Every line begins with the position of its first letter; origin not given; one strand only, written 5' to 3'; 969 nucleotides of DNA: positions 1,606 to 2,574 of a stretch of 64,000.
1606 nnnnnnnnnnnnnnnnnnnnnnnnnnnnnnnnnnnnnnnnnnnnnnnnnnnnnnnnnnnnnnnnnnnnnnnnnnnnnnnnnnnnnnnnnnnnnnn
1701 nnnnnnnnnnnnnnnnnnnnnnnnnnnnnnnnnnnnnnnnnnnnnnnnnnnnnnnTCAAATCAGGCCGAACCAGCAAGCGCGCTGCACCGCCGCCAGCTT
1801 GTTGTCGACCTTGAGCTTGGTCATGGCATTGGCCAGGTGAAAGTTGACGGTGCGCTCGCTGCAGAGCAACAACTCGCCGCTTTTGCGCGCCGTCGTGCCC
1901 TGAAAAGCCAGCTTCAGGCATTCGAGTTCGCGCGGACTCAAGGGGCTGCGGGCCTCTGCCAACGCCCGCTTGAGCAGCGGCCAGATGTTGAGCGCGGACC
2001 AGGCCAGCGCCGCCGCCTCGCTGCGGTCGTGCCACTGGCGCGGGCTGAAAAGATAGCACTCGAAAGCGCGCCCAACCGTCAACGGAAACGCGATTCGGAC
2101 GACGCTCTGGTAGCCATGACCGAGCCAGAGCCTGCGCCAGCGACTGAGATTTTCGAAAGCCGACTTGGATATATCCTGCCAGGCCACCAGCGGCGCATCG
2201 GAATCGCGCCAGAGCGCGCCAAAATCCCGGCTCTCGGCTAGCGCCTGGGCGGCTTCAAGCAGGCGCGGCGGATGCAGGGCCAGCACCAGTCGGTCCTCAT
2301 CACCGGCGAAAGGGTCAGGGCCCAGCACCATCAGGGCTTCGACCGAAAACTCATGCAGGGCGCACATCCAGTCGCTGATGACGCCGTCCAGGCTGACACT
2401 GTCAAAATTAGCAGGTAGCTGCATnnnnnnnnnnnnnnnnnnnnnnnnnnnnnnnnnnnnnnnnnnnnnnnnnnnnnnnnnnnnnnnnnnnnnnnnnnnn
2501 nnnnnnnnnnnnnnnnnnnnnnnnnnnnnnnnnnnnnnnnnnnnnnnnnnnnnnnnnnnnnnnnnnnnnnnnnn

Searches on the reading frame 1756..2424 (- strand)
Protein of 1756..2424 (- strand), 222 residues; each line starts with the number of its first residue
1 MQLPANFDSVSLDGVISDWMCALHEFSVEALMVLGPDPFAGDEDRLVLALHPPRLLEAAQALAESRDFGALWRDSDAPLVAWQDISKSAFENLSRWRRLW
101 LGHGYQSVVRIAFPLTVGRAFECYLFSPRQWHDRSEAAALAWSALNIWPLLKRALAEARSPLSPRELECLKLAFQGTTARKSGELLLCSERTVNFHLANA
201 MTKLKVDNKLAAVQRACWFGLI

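Call 5: search_protein_families(library=pfam, proteins=[window:1756-2424:-], max_evalue=0.01)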
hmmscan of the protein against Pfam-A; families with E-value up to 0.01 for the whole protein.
window:1756-2424:- (222 aa): 2 families
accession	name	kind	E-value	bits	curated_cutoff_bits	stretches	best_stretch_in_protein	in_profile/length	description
PF00196.25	GerE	-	1.4e-14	53.8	23.5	1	161-215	2-56/57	Bacterial regulatory proteins, luxR family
PF08281.18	Sigma70_r4_2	-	0.0093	16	25.7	0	162-204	11-54/54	Sigma-70, region 4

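Call 15: find_homologous_proteins(query=window:1756-2424:-, max_evalue=0.001)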
Query window:1756-2424:- (222 aa): 819 proteins with E <= 0.001 among 2265 candidates; the best 120 are listed.
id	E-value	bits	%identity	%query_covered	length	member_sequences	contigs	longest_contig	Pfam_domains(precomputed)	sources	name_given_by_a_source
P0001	1.7e-132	458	91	100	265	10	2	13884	PF00196.26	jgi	jgi:LuxR family quorum-sensing system transcriptional regulator SolR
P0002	2.6e-132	458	91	100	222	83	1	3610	PF00196.26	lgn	-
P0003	1.6e-130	452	90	100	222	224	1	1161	PF00196.26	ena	-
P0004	8.5e-129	446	87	100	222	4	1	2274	PF00196.26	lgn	-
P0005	1.3e-128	445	88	100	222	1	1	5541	PF00196.26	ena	-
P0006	1.9e-128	445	88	100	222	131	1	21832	PF00196.26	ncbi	-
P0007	1.1e-127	442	87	100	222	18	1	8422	PF00196.26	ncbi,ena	-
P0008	3.2e-127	441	87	100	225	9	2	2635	PF00196.26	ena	-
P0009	2.2e-126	438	86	100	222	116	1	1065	PF00196.26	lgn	-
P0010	2.2e-126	438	86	100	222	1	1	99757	PF00196.26,PF04545.23,PF08281.19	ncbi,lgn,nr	ncbi:MAG: helix-turn-helix transcriptional regulator [Polaromonas sp.]|nr:helix-turn-helix transcrip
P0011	1.0e-125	436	87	100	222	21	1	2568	PF00196.26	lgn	-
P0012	1.3e-125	436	85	100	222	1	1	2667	PF00196.26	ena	-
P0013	6.9e-125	433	87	100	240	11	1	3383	PF00196.26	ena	-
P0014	8.2e-125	433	83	100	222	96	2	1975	PF00196.26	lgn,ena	-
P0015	2.4e-124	431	86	100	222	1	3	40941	PF00196.26,PF08281.19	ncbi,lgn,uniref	ncbi:helix-turn-helix transcriptional regulator [Polaromonas sp.]|uniref:helix-turn-helix transcript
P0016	6.2e-124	430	85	100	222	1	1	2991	PF00196.26,PF08281.19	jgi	jgi:LuxR family transcriptional regulator, quorum-sensing system regulator SolR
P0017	3.9e-123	428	84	100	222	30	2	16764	PF00196.26,PF08281.19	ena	-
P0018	5.2e-123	427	87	100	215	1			PF00196.26,PF04545.23,PF08281.19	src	-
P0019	1.3e-122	426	85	100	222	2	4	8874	PF00196.26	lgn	-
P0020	2.1e-122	425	84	100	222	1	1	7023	PF00196.26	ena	-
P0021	2.6e-122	425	84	100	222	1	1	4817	PF00196.26,PF08281.19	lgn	-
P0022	4.2e-122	424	84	100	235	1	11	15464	PF00196.26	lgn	-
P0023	1.1e-121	423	83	100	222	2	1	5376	PF00196.26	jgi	jgi:LuxR family transcriptional regulator, quorum-sensing system regulator SolR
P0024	2.5e-121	422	85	100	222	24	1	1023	PF00196.26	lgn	-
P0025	3.8e-121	421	83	100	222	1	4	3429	PF00196.26,PF08281.19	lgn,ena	-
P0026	3.5e-120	418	83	100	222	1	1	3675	PF00196.26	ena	-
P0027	5.0e-120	417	83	100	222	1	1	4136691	PF00196.26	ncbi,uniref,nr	ncbi:helix-turn-helix transcriptional regulator [Polaromonas glacialis]|uniref:helix-turn-helix tran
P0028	8.7e-120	417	81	100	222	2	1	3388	PF00196.26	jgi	jgi:LuxR family transcriptional regulator, quorum-sensing system regulator SolR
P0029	1.2e-119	416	82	100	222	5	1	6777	PF00196.26,PF08281.19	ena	-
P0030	2.4e-119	415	82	100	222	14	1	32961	PF00196.26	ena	-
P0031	5.0e-119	414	82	100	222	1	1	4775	PF00196.26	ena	-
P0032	7.0e-119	414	83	100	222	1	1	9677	PF00196.26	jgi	jgi:LuxR family transcriptional regulator, quorum-sensing system regulator SolR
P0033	1.1e-118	413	81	100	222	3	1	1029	PF00196.26,PF08281.19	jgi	jgi:LuxR family quorum-sensing system transcriptional regulator SolR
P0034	2.0e-118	412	83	100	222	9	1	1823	PF00196.26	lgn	-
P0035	2.2e-118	412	82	100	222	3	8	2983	PF00196.26,PF08281.19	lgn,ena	-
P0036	3.0e-118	412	82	100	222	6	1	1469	PF00196.26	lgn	-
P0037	1.5e-117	409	82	100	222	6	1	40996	PF00196.26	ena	-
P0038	1.7e-117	409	81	100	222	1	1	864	PF00196.26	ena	-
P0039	2.7e-117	408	82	100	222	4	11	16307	PF00196.26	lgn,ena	-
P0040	6.6e-117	407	81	100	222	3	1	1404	PF00196.26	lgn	-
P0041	9.4e-117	407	79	100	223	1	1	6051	PF00196.26,PF08281.19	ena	-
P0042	9.9e-117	407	80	100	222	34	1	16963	PF00196.26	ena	-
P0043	1.1e-116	407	81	100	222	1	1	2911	PF00196.26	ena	-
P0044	2.1e-116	406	81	100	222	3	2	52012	PF00196.26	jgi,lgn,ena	-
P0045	2.4e-116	405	82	100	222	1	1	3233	PF00196.26,PF08281.19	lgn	-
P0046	3.4e-116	405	82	100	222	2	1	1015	PF00196.26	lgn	-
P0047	6.5e-116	404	82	100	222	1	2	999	PF00196.26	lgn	-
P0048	7.5e-116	404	81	100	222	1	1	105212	PF00196.26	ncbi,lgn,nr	ncbi:MAG: helix-turn-helix transcriptional regulator [Pseudomonadota bacterium]|nr:helix-turn-helix 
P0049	1.3e-115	403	79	100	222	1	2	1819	PF00196.26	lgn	-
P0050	1.6e-115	403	81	100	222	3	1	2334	PF00196.26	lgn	-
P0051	5.3e-115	401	80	100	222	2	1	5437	PF00196.26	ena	-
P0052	9.5e-115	400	80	100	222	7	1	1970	PF00196.26,PF08281.19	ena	-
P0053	2.0e-114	399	77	100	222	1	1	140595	PF00196.26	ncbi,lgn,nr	ncbi:MAG: LuxR family transcriptional regulator [Comamonadaceae bacterium]|nr:MAG: LuxR family trans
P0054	2.7e-114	399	77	100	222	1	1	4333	PF00196.26,PF04545.23,PF08281.19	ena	-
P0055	2.8e-112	392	75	100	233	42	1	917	PF00196.26,PF04545.23,PF08281.19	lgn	-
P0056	1.0e-111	390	78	100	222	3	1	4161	PF00196.26,PF04545.23,PF08281.19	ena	-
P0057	2.2e-111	389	80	100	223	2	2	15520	PF00196.26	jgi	jgi:DNA-binding CsgD family transcriptional regulator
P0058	6.9e-111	388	77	100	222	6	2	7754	PF00196.26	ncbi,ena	-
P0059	7.6e-111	387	73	100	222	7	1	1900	PF00196.26,PF08281.19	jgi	jgi:DNA-binding CsgD family transcriptional regulator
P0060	9.1e-111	387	82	93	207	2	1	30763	PF00196.26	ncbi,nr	ncbi:MAG: regulatory protein LuxR [Polaromonas sp.]|nr:regulatory protein LuxR [Polaromonas sp.]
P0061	9.3e-111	387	79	100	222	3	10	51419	PF00196.26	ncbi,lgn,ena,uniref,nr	ncbi:helix-turn-helix transcriptional regulator [Polaromonas sp.]|uniref:helix-turn-helix transcript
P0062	1.1e-110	387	81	94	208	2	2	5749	PF00196.26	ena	-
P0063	1.7e-110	386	77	100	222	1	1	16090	PF00196.26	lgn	-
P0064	3.9e-110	385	74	100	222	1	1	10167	PF00196.26,PF04545.23,PF08281.19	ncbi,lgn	-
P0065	1.1e-109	384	76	100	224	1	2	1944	PF00196.26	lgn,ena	-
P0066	2.0e-109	383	77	100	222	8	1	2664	PF00196.26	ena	-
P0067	4.0e-109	382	74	100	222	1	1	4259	PF00196.26,PF04545.23,PF08281.19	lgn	-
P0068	4.7e-109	382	78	100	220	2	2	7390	PF00196.26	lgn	-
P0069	1.3e-107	377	73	100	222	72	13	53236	PF00196.26,PF04545.23,PF08281.19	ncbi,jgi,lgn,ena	jgi:DNA-binding CsgD family transcriptional regulator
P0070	1.5e-107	377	77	100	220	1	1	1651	PF00196.26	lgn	-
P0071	7.3e-107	374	72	100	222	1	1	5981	PF00196.26,PF04545.23,PF08281.19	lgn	-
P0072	8.3e-107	374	72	99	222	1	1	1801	PF00196.26,PF04545.23,PF08281.19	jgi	-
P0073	1.6e-106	373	74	99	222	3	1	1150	PF00196.26,PF04545.23,PF08281.19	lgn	-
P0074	2.3e-106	373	79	93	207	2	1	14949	PF00196.26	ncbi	-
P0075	3.0e-106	372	75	99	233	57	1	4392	PF00196.26,PF04545.23,PF08281.19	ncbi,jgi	jgi:LuxR family quorum-sensing system transcriptional regulator SolR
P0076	6.1e-106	371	74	99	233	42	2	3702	PF00196.26,PF04545.23,PF08281.19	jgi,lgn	jgi:LuxR family quorum-sensing system transcriptional regulator SolR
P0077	1.2e-105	370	73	99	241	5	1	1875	PF00196.26,PF04545.23,PF08281.19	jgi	-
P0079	1.7e-104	367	72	100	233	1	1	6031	PF00196.26,PF04545.23,PF08281.19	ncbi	-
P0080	1.9e-104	366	71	100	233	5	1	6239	PF00196.26,PF04545.23,PF08281.19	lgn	-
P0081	4.0e-104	365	72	100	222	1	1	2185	PF00196.26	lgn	-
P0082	4.1e-104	365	73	100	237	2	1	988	PF00196.26,PF04545.23,PF08281.19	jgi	jgi:LuxR family quorum-sensing system transcriptional regulator SolR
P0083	4.2e-104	365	73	100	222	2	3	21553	PF00196.26,PF08281.19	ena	-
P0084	6.4e-104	365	73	100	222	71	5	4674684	PF00196.26,PF08281.19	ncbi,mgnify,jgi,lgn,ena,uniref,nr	ncbi:bacterial regulatory s, luxR family protein [Hydrogenophaga sp. RAC07]|mgnify:FL=1|uniref:helix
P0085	7.0e-104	365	75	100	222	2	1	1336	PF00196.26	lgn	-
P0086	7.4e-104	365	72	100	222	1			PF00196.26,PF04545.23,PF08281.19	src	-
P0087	7.8e-104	364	72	100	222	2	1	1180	PF00196.26,PF04545.23,PF08281.19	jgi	jgi:DNA-binding CsgD family transcriptional regulator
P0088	9.0e-104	364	70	100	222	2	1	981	PF00196.26,PF04545.23,PF08281.19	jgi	jgi:DNA-binding CsgD family transcriptional regulator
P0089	9.5e-104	364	72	100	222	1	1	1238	PF00196.26,PF04545.23,PF08281.19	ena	-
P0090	1.0e-103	364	72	100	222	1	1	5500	PF00196.26,PF04545.23,PF08281.19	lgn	-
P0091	1.1e-103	364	72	100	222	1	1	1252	PF00196.26,PF04545.23,PF08281.19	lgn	-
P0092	1.5e-103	364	71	100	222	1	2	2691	PF00196.26,PF04545.23,PF08281.19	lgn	-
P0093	1.7e-103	363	71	100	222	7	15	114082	PF00196.26,PF08281.19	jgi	jgi:LuxR family quorum-sensing system transcriptional regulator SolR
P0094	1.7e-103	363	71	100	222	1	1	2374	PF00196.26,PF04545.23,PF08281.19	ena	-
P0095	1.8e-103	363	71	100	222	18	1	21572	PF00196.26,PF04545.23,PF08281.19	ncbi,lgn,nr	ncbi:MAG: LuxR family transcriptional regulator [Comamonadaceae bacterium]|nr:MAG: LuxR family trans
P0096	2.5e-103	363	72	100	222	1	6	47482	PF00196.26,PF04545.23,PF08281.19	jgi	jgi:LuxR family quorum-sensing system transcriptional regulator SolR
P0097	2.6e-103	363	73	100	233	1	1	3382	PF00196.26,PF04545.23,PF08281.19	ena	-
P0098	3.5e-103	362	72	100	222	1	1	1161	PF00196.26,PF04545.23,PF08281.19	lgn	-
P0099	3.7e-103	362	72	100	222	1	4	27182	PF00196.26,PF08281.19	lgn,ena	-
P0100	4.3e-103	362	72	100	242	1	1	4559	PF00196.26,PF04545.23,PF08281.19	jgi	jgi:LuxR family transcriptional regulator, quorum-sensing system regulator SolR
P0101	5.1e-103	362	71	100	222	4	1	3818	PF00196.26,PF04545.23,PF08281.19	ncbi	-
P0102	5.8e-103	362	71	100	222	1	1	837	PF00196.26,PF04545.23,PF08281.19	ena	-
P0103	6.0e-103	362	71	100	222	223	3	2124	PF00196.26,PF04545.23,PF08281.19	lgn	-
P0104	7.5e-103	361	72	100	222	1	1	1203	PF00196.26,PF04545.23,PF08281.19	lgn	-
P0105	7.9e-103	361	72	100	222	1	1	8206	PF00196.26,PF08281.19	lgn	-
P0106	8.4e-103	361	73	100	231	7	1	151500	PF00196.26,PF08281.19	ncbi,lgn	-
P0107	8.7e-103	361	72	100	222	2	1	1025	PF00196.26,PF08281.19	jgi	jgi:DNA-binding CsgD family transcriptional regulator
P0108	9.2e-103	361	71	100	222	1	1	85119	PF00196.26,PF04545.23,PF08281.19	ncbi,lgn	-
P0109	9.2e-103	361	70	100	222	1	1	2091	PF00196.26,PF04545.23,PF08281.19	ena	-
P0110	1.0e-102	361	70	100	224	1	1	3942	PF00196.26,PF04545.23,PF08281.19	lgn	-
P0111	1.0e-102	361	71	100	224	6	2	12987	PF00196.26,PF04545.23,PF08281.19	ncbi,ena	-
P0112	1.2e-102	361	71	100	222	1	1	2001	PF00196.26,PF04545.23,PF08281.19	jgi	jgi:DNA-binding CsgD family transcriptional regulator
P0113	1.3e-102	360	71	100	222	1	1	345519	PF00196.26,PF04545.23,PF08281.19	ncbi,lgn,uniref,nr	ncbi:helix-turn-helix transcriptional regulator [Hydrogenophaga sp.]|uniref:helix-turn-helix transcr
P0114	1.3e-102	360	70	100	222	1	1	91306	PF00196.26,PF04545.23,PF08281.19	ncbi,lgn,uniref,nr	ncbi:LuxR family transcriptional regulator [Ramlibacter sp.]|uniref:helix-turn-helix transcriptional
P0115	1.4e-102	360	70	99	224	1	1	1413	PF00196.26,PF04545.23,PF08281.19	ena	-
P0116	1.4e-102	360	71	100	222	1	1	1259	PF00196.26,PF08281.19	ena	-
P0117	1.5e-102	360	68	100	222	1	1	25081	PF00196.26,PF04545.23,PF08281.19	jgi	jgi:LuxR family quorum-sensing system transcriptional regulator SolR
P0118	1.6e-102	360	72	100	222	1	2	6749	PF00196.26,PF08281.19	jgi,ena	jgi:DNA-binding CsgD family transcriptional regulator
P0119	1.7e-102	360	71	100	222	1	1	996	PF00196.26,PF08281.19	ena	-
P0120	1.7e-102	360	70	100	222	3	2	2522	PF00196.26,PF04545.23,PF08281.19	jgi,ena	-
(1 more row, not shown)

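Call 19: search_solved_structures(query=A1, max_evalue=1, show_alignments=2)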
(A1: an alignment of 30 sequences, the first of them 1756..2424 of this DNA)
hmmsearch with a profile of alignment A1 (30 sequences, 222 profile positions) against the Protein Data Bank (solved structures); distinct sequences matched with E-value up to 1: 50.
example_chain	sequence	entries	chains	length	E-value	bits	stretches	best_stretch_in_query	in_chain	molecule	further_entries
3szt_A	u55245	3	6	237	2.8e-09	40.2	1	152-222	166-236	Quorum-sensing control repressor | LuxR family transcriptional regulator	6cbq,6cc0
7r3g_B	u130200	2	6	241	3.3e-08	36.7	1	159-222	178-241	Regulatory protein RhlR | PROSS optimized variant of RhlR with 75 mutations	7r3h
1fse_A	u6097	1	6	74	4.2e-08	36.4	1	159-215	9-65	GERE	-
4yn8_A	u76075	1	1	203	5.8e-08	35.9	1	151-216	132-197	Response regulator ChrA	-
4wt0_B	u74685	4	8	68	2.4e-07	33.9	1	161-216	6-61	Response regulator receiver domain protein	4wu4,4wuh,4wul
3qp6_A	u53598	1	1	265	3e-07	33.6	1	159-214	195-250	CviR transcriptional regulator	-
3qp5_A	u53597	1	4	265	3.4e-07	33.4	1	159-214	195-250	CviR transcriptional regulator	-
7x1k_A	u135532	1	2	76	6.2e-07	32.5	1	161-220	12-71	Chemotaxis protein CheY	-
4wsz_A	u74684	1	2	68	9.3e-07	32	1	161-216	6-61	Response regulator receiver domain protein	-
2q0o_A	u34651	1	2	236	3.3e-06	30.2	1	142-208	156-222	Probable transcriptional activator protein traR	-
4y13_A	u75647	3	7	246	4.3e-06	29.8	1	155-218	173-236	Transcriptional regulator of ftsQAZ gene cluster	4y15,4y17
4lfu_A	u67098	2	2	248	4.3e-06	29.8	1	156-218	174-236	Regulatory protein SdiA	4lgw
3clo_A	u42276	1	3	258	5.3e-06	29.5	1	154-219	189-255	Transcriptional regulator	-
4ldz_A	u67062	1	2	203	5.5e-06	29.5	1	149-216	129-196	Transcriptional regulatory protein DesR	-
7r3i_A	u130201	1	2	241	7.1e-06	29.1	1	154-222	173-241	PROSS optimized variant of RhlR with 61 mutations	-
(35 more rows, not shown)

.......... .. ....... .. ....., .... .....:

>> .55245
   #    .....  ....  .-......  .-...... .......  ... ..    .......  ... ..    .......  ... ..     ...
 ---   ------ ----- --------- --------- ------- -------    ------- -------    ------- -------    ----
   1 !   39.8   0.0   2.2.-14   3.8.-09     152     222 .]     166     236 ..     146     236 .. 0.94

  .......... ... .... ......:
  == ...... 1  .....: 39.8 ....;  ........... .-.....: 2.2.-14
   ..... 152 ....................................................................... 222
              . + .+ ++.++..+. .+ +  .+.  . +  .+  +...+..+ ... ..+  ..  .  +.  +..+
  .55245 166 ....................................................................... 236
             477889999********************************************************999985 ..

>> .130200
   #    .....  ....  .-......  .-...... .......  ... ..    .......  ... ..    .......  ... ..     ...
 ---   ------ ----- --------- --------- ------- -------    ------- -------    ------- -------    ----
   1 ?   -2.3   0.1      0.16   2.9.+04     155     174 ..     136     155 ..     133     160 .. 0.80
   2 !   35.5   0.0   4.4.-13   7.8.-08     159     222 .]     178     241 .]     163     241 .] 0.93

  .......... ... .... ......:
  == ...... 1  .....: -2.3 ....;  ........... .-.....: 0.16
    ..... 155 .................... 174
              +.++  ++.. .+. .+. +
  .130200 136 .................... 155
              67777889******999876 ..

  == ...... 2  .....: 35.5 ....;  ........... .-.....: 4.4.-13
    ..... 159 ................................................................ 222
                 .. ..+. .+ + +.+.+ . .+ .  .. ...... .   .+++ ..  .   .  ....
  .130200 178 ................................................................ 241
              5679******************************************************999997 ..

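Call 23: predict_structure(alignment_id=A1)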
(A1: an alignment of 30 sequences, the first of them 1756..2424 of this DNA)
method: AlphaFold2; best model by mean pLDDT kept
length: 222 residues; sequences in the alignment: 30
mean_pLDDT: 87.5   pTM: 0.82
mean pLDDT of the five models: 87.5, 86.0, 85.4, 84.5, 83.8
residues with pLDDT >= 90: 122; 70-90: 86; 50-70: 14; < 50: 0
segments of 3 or more residues with pLDDT < 50: none
pLDDT, mean of each block of 10 residues (from residue 1): 78 91 93 86 85 94 77 65 85 85 94 80 93 85 92 86 93 94 96 97 92 85 83
secondary structure, 60 per line:
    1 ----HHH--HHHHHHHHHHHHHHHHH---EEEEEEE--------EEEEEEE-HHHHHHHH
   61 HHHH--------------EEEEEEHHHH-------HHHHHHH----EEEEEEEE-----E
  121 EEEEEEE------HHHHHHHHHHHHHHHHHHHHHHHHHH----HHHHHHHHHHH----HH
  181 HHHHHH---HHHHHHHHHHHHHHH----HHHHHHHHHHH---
elements in order: H10-26 E30-36 E45-51 H53-64 E79-84 H85-88 H96-102 E107-114 E120-127 H134-159 H164-174 H179-186 H190-204 H209-219

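Call 27: fold_search(model_id=the predicted structure, library=pdb)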
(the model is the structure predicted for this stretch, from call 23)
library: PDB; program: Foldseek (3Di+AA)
matches with E <= 10: 1285; with E <= 0.001: 39
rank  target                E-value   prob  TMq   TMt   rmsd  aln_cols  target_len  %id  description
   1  3szt_A                1.2e-09  1.00  0.51  0.49   8.4       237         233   22  Quorum Sensing Control Repressor, QscR, Bound to N-3-oxo-dodecanoyl-L-Homoserine Lactone (released 2011-09-28)
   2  2q0o_A                4.3e-09  1.00  0.33  0.31  13.8       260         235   20  Crystal structure of an anti-activation complex in bacterial quorum sensing (released 2007-09-25)
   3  6cbq_A                5.4e-09  1.00  0.45  0.44   8.7       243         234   20  Crystal structure of QscR bound to agonist S3 (released 2018-02-28)
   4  7r3g_A                8.1e-09  1.00  0.47  0.45   8.4       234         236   22  PROSS optimitzed variant of RhlR (75 mutations) in complex with the synthetic antagonist mBTL (released 2022-12-14)
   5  8dq0_C                1.3e-08  1.00  0.45  0.42   7.8       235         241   22  Quorum-sensing receptor RhlR bound to PqsE (released 2022-12-07)
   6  4y15_B                1.6e-08  1.00  0.47  0.44   7.5       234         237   20  SdiA in complex with 3-oxo-C6-homoserine lactone (released 2015-04-08)
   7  7r3h_C                1.9e-08  1.00  0.49  0.47   7.8       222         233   21  PROSS optimitzed variant of RhlR (75 mutations) in complex with native autoinducer C4-HSL (released 2022-12-14)
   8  7r3j_D                2.0e-08  1.00  0.47  0.44   7.5       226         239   22  Nativ complex of PqsE and RhlR with the synthetic antagonist mBTL (released 2022-12-14)
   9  7r3e_A                2.5e-08  1.00  0.48  0.25   7.0       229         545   22  Fusion construct of PqsE and RhlR in complex with the synthetic antagonist mBTL (released 2022-12-14)
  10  7r3i_B                2.8e-08  1.00  0.46  0.44   8.3       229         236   22  PROSS optimitzed variant of RhlR (61 mutations) in complex with the synthetic antagonist mBTL (released 2022-12-14)
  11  7r3i_A                3.2e-08  1.00  0.45  0.43   8.4       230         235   22  PROSS optimitzed variant of RhlR (61 mutations) in complex with the synthetic antagonist mBTL (released 2022-12-14)
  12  4y15_A                3.3e-08  1.00  0.48  0.45   7.2       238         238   20  SdiA in complex with 3-oxo-C6-homoserine lactone (released 2015-04-08)
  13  6v7w_B                5.0e-08  1.00  0.37  0.36  12.9       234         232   18  Crystal structure of LasR-Aqs1 complex from Pseudomonas aeruginosa (released 2020-12-16)
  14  4lfu                  5.6e-08  1.00  0.44  0.42   7.9       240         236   20  Crystal structure of Escherichia coli SdiA in the space group C2 (released 2014-03-19)
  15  3szt_B                6.3e-08  1.00  0.47  0.47   7.6       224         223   21  Quorum Sensing Control Repressor, QscR, Bound to N-3-oxo-dodecanoyl-L-Homoserine Lactone (released 2011-09-28)
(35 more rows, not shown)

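Call 37: search_protein_families(library=ncbifam, proteins=[window:1756-2424:-], max_evalue=0.01)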
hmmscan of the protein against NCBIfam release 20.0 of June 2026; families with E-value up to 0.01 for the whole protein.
window:1756-2424:- (222 aa): 14 families
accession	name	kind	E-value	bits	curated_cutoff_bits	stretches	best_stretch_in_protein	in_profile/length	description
NF047785.1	respo_reg_MadR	equivalog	1.2e-09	37.8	300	1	156-222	143-209/209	MadR family response regulator transcription factor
NF052366.1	photon_PedR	equivalog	6.4e-08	32.7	120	1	162-220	3-61/74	photosynthetic electron transport-dependent transcriptional regulator PedR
TIGR03020.2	EpsA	equivalog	3.6e-07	30.1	170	1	157-216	186-245/247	XrtB/PEP-CTERM-associated transcriptional regulator EpsA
NF047403.1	TransRegVisR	equivalog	1e-06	28.4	300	1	153-222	151-219/220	transcriptional regulator VisR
NF011896.0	PRK15369.1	equivalog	1.8e-05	24.5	242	1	157-211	145-199/211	two component system response regulator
TIGR03541.1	reg_near_HchA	equivalog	2.3e-05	24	215.6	1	148-220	158-230/232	PA1136 family autoinducer-binding transcriptional regulator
NF007561.1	PRK10188.1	equivalog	3.4e-05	23.3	350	1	161-220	179-238/240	quorum-sensing transcriptional regulator SdiA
TIGR02937.1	sigma70-ECF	superfamily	0.00023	20.8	42.9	1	152-205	108-162/165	sigma-70 family RNA polymerase sigma factor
NF007505.1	PRK10100.1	equivalog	0.00039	20.2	250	1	157-215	140-198/204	biofilm master transcriptional regulator CsgD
NF007708.0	PRK10403.1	equivalog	0.0006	19.3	343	1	160-212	152-204/215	nitrate/nitrite response regulator protein NarP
NF007685.0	PRK10360.1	equivalog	0.0024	17.7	258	1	156-215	132-191/196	response regulator transcription factor UhpA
NF040749.1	tetrathio_RR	equivalog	0.0038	17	290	1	155-208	127-180/191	tetrathionate respiration response regulator TtrR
NF052445.1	RespRegMctR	equivalog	0.0048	16.3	300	1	150-208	133-191/205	two-component system response regulator MctR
NF007403.0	PRK09935.1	equivalog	0.0052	16.4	271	1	158-217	146-205/210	fimbria biosynthesis transcriptional regulator FimZ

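Call 41: search_protein_families(library=pfam, alignment_id=A1, max_evalue=10)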
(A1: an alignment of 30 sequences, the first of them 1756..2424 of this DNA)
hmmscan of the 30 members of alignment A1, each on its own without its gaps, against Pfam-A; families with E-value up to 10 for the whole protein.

A. member 1, window:1756-2424:- (222 aa): 3 families
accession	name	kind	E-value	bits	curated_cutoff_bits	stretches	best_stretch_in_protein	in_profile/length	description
PF00196.25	GerE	-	1.4e-14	53.8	23.5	1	161-215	2-56/57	Bacterial regulatory proteins, luxR family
PF08281.18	Sigma70_r4_2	-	0.0093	16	25.7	1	162-204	11-54/54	Sigma-70, region 4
PF04545.22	Sigma70_r4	-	0.076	13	24.1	1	162-205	5-49/50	Sigma-70, region 4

B. families by the number of members that match (of 30 scanned): 14 families
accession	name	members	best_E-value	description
PF00196.25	GerE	30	6.5e-18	Bacterial regulatory proteins, luxR family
PF08281.18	Sigma70_r4_2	30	7.7e-11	Sigma-70, region 4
PF04545.22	Sigma70_r4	30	3.1e-08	Sigma-70, region 4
PF07638.17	Sigma70_ECF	22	3.8e-05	ECF sigma factor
PF13384.12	HTH_23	21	0.00015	Homeodomain-like domain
PF04967.18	HTH_10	13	0.007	HTH DNA binding domain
PF13518.12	HTH_28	12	0.00083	Helix-turn-helix domain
PF14493.12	HTH_40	10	0.012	Helix-turn-helix domain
PF13936.12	HTH_38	6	0.019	Helix-turn-helix domain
PF13551.12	HTH_29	5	0.05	Winged helix-turn helix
PF12840.13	HTH_20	4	0.0052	Helix-turn-helix domain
PF13556.12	HTH_30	4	0.051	PucR C-terminal helix-turn-helix domain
PF22979.2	HTH_69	2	0.18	Winged helix-turn-helix domain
PF22233.2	PhyR_sigma-like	1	0.033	Response regulator PhyR, sigma-like domain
